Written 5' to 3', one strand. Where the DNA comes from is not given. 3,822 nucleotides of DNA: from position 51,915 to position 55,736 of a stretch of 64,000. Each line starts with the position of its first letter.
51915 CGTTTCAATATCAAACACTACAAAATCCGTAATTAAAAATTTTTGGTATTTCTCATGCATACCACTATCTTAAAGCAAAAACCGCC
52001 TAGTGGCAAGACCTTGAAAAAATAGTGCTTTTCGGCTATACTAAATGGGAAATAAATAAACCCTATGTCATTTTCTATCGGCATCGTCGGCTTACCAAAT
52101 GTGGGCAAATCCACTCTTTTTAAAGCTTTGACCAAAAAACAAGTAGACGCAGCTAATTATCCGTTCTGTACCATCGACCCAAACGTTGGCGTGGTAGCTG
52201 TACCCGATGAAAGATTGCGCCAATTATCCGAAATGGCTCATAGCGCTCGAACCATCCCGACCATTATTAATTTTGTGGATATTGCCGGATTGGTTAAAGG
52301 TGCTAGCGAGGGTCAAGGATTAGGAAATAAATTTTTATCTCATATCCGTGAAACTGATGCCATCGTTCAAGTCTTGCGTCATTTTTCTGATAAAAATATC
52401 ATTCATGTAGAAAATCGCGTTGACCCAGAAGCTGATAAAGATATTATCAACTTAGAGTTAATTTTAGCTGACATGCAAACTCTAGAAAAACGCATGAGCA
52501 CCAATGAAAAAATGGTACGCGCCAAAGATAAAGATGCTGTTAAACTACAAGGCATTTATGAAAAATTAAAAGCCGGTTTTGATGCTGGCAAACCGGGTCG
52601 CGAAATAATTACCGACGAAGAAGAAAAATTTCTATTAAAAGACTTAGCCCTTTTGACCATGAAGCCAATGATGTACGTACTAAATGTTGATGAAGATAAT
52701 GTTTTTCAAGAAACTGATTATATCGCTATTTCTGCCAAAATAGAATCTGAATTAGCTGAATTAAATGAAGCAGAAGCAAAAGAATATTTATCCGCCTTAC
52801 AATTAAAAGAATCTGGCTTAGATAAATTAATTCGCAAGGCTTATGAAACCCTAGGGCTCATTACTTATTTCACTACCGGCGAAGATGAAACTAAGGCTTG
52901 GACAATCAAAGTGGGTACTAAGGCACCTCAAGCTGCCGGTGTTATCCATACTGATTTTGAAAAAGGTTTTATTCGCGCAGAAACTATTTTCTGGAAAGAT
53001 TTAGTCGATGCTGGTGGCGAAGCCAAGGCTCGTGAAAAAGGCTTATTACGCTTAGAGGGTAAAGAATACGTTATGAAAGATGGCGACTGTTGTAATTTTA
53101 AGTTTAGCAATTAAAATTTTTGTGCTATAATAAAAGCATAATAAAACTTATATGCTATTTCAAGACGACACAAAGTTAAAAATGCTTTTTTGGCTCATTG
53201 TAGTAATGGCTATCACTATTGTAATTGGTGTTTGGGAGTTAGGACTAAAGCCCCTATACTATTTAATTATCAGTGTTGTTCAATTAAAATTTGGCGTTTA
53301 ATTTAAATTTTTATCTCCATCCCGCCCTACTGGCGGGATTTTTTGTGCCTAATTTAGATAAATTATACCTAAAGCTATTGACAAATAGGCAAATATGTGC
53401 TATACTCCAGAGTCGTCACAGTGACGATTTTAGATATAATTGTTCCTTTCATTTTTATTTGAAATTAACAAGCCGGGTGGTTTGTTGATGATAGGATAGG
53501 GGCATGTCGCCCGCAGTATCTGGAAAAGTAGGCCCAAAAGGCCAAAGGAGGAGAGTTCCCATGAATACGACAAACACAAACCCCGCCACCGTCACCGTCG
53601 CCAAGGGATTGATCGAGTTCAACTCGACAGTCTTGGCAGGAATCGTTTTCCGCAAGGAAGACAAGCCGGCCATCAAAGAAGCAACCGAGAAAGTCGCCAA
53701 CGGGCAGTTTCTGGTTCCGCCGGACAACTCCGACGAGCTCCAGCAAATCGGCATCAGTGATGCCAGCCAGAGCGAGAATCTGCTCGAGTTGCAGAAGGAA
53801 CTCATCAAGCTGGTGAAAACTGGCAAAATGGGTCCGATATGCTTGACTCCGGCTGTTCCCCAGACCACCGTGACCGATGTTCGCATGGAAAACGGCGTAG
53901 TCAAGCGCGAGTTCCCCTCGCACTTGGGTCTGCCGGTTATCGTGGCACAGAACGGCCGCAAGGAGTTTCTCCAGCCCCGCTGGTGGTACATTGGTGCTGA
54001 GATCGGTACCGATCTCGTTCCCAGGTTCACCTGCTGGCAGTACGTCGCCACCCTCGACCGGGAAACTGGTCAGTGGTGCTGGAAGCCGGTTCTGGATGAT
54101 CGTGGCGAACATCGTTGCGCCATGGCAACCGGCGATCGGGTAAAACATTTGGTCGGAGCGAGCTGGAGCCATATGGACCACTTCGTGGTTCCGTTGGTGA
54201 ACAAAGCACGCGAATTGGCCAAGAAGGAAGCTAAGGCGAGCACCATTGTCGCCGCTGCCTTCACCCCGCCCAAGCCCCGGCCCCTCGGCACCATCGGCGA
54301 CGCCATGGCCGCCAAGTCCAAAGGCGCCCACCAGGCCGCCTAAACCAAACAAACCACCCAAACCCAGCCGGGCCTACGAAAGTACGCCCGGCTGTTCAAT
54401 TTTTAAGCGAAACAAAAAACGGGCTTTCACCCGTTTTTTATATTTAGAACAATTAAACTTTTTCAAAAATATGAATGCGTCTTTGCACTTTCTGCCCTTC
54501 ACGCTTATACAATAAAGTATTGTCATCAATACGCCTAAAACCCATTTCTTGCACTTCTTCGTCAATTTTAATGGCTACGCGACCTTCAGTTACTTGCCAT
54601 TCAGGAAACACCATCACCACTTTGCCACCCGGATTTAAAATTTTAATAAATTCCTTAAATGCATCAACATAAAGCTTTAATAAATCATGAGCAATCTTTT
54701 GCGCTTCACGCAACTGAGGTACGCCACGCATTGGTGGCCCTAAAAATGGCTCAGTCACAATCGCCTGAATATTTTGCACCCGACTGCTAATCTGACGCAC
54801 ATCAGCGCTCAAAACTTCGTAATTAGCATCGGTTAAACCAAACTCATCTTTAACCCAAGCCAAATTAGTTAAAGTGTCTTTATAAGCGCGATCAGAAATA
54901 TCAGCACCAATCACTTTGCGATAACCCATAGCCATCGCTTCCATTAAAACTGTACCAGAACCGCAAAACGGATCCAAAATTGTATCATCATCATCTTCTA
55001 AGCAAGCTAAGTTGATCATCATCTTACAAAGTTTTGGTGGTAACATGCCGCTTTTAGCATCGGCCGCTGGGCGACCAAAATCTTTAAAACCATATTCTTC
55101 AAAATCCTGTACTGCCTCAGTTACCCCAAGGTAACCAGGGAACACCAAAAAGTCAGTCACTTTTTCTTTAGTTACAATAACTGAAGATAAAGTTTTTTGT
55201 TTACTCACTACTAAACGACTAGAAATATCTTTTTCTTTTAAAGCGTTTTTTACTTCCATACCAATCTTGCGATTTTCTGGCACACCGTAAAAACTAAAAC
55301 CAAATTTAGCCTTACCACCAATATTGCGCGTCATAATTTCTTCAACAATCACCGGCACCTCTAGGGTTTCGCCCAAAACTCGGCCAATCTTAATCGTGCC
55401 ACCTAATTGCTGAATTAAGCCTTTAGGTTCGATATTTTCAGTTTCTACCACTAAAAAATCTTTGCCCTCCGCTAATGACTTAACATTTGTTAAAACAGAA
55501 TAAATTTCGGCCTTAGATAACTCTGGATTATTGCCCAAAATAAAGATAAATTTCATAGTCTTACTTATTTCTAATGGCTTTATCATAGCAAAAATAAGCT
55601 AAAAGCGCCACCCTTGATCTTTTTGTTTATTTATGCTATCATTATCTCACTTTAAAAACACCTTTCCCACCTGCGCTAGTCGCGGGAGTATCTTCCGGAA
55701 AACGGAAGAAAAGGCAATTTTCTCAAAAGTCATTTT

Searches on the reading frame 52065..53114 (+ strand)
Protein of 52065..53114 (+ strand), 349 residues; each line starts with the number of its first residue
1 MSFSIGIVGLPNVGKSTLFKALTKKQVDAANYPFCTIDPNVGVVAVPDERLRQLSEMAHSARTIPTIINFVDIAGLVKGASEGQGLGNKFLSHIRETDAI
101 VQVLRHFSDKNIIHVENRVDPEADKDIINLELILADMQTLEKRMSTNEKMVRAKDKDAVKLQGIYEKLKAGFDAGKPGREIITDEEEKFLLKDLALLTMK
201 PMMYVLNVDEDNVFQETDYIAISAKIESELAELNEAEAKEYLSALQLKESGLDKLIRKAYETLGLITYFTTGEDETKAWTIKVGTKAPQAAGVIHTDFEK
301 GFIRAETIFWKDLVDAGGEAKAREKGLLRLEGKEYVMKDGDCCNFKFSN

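Call 70: search_protein_families(library=pfam, proteins=[window:52065-53114:+], max_evalue=0.001)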
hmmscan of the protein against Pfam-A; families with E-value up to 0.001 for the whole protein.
window:52065-53114:+ (349 aa): 3 families
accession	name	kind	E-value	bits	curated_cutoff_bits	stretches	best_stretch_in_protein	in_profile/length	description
PF06071.19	YchF-GTPase_C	-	3.7e-37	126.8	27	1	265-347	1-83/84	Protein of unknown function (DUF933)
PF01926.29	MMR_HSR1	-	1.4e-22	80.4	21.9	1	5-115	2-92/113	50S ribosome-binding GTPase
PF02421.24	FeoB_N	-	3.2e-08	33.7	27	1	4-49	2-47/156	Ferrous iron transport protein B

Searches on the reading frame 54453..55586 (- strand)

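Call 70: search_protein_families(library=pfam, proteins=[window:54453-55586:-], max_evalue=0.001)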
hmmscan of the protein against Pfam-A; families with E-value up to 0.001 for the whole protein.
window:54453-55586:- (377 aa): 4 families
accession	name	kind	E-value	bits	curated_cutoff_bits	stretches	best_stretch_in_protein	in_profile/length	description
PF01170.24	UPF0020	-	6.5e-11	42.7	22.3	1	177-242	7-96/197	RMKL-like, methyltransferase domain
PF01555.25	N6_N4_Mtase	-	3.1e-10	40.8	26.7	1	182-236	166-217/221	DNA methylase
PF03602.21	Cons_hypoth95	-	9.2e-05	22.6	24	1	200-286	42-123/182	Conserved hypothetical protein 95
PF13847.12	Methyltransf_31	-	0.00086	19.5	27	0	198-329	2-113/145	Methyltransferase domain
